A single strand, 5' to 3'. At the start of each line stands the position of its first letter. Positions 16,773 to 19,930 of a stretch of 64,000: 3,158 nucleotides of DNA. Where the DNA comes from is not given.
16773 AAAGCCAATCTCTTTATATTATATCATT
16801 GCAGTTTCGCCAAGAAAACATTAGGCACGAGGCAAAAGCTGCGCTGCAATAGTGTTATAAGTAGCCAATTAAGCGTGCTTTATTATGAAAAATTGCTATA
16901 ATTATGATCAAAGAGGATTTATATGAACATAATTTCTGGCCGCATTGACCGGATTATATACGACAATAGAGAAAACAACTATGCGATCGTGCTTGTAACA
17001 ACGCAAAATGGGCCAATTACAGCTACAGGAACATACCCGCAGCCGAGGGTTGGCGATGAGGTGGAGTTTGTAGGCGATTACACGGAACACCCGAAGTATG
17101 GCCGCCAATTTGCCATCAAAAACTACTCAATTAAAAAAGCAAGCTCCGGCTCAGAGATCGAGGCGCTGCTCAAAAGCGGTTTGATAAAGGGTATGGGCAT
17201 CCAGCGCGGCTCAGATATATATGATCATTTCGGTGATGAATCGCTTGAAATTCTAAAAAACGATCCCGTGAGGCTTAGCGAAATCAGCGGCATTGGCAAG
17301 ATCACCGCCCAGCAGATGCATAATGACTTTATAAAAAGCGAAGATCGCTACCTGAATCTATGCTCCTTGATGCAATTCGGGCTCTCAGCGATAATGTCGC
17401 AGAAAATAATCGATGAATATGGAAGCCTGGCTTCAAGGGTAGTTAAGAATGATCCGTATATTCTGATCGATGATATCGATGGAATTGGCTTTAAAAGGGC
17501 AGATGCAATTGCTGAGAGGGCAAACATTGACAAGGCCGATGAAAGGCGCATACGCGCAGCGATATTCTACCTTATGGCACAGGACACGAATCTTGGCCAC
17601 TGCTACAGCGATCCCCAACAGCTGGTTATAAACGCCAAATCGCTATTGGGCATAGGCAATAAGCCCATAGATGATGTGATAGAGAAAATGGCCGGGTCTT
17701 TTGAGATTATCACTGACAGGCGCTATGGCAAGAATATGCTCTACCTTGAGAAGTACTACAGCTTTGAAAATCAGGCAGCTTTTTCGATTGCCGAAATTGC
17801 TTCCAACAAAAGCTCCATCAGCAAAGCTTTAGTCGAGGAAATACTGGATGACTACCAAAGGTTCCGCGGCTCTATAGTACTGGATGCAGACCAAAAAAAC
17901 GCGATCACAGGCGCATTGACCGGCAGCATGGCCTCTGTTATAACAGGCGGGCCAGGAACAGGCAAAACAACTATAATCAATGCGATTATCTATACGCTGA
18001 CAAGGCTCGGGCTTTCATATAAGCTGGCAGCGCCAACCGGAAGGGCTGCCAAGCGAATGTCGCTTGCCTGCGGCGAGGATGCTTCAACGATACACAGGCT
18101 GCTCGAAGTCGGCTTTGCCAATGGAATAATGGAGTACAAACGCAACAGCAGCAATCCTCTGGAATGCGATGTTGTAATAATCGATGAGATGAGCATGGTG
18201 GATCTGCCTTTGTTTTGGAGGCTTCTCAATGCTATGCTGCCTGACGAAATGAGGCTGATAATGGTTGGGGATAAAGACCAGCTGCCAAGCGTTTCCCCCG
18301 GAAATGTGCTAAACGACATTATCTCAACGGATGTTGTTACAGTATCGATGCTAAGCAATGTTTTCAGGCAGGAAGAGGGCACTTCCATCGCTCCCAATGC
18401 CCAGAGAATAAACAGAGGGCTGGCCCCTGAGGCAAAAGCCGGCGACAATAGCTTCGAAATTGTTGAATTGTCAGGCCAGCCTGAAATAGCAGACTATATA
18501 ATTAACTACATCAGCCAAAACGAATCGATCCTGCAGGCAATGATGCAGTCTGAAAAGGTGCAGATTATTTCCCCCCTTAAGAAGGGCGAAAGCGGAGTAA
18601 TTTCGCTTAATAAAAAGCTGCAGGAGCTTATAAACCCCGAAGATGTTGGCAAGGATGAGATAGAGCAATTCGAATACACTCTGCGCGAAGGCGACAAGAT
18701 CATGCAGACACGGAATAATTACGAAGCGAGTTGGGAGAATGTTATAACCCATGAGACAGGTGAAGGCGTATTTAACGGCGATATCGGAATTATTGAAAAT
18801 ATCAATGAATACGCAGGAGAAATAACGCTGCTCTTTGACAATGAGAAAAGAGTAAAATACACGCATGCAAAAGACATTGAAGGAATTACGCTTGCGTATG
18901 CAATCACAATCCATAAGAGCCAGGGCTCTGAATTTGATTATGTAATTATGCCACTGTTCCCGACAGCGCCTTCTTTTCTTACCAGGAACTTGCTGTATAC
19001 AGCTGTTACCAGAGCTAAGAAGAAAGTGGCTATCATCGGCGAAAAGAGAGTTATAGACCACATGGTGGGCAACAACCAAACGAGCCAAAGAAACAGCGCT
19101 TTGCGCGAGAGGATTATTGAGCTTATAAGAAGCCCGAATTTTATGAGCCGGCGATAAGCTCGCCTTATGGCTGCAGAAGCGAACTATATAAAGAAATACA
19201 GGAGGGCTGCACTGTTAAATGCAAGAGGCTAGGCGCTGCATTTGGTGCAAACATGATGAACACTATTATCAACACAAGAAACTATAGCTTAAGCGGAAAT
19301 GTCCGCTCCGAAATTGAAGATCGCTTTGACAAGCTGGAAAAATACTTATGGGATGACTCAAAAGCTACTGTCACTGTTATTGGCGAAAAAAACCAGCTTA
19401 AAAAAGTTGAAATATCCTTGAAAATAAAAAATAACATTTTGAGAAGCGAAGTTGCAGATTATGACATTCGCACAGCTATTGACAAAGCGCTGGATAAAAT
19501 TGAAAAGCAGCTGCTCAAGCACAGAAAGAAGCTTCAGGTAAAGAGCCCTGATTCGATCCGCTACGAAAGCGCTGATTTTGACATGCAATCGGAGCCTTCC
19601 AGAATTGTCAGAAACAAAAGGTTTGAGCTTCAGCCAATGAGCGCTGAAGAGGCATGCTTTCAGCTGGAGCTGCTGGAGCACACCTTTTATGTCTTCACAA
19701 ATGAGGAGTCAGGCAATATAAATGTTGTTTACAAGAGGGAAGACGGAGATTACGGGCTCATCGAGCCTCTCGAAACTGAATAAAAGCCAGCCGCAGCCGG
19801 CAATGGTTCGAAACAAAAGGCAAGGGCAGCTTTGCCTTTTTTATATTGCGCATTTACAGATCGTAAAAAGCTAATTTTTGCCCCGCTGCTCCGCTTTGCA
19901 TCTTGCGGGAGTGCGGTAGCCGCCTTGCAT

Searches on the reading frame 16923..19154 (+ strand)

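Call 15: search_protein_families(library=pfam, proteins=[window:16923-19154:+], max_evalue=0.001)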
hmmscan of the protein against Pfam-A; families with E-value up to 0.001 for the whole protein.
window:16923-19154:+ (744 aa): 18 families
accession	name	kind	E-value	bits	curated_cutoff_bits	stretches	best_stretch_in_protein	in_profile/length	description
PF13245.12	AAA_19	-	3.5e-40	137.7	25.1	1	324-458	1-133/134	AAA domain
PF13604.12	AAA_30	-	2.5e-37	128.9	27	1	320-504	2-176/191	AAA domain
PF14490.11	HHH_RecD2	-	1.3e-30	105.6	27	1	148-228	11-92/92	ATP-dependent RecD2 DNA helicase HHH domain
PF18335.7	SH3_13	-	2.1e-20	72.7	41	1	562-638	1-65/65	ATP-dependent RecD-like DNA helicase SH3 domain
PF23139.1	OB_YrrC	-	3.5e-20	72.1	27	1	1-71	1-74/76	ATP-dependent DNA helicase YrrC, OB-fold domain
PF13538.12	UvrD_C_2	-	1e-19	70.6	27.4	1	657-705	1-52/52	UvrD-like helicase C-terminal domain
PF13086.12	AAA_11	-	3.8e-12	47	27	1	320-385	2-60/257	AAA domain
PF01443.25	Viral_helicase1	-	2.7e-11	44.2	21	1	339-458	2-101/228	Viral superfamily 1 RNA helicase core domain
PF14520.12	HHH_5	-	1.7e-06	28.8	27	1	88-133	7-52/57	Helix-hairpin-helix domain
PF09848.15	SLFN-g3_helicase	-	6e-06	26.2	24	1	339-422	5-87/354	Schlafen group 3, DNA/RNA helicase domain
PF13361.12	UvrD_C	-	1.3e-05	25.2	25.6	1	602-705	263-346/350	UvrD-like helicase C-terminal domain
PF00004.35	AAA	-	3.5e-05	24.7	21.2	0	340-423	3-66/131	ATPase family associated with various cellular activities (AAA)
PF13521.12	AAA_28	-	0.00014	22.6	27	1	339-423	3-82/164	AAA domain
PF03266.21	NTPase_1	-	0.00035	20.9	23.9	0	339-366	3-30/168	NTPase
PF00580.27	UvrD-helicase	-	0.00068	19.8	23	0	322-362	3-41/271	UvrD/REP helicase N-terminal domain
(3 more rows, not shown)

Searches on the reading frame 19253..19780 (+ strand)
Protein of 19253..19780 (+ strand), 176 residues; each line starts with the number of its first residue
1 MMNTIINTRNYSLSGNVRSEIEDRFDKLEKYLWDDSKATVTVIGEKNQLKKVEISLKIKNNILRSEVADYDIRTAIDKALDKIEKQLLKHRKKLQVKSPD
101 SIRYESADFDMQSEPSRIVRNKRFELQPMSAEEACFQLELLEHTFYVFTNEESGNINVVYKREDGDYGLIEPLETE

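Call 15: search_protein_families(library=pfam, proteins=[window:19253-19780:+], max_evalue=0.001)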
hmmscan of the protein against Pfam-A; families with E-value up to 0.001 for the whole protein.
window:19253-19780:+ (176 aa): 2 families
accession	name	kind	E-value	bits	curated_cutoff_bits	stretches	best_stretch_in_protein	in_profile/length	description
PF16321.10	Ribosom_S30AE_C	-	3.6e-27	94.3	25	1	114-169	2-57/57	Sigma 54 modulation/S30EA ribosomal protein C terminus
PF02482.25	Ribosomal_S30AE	-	3.4e-17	63.4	23.7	1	5-95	2-88/88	Sigma 54 modulation protein / S30EA ribosomal protein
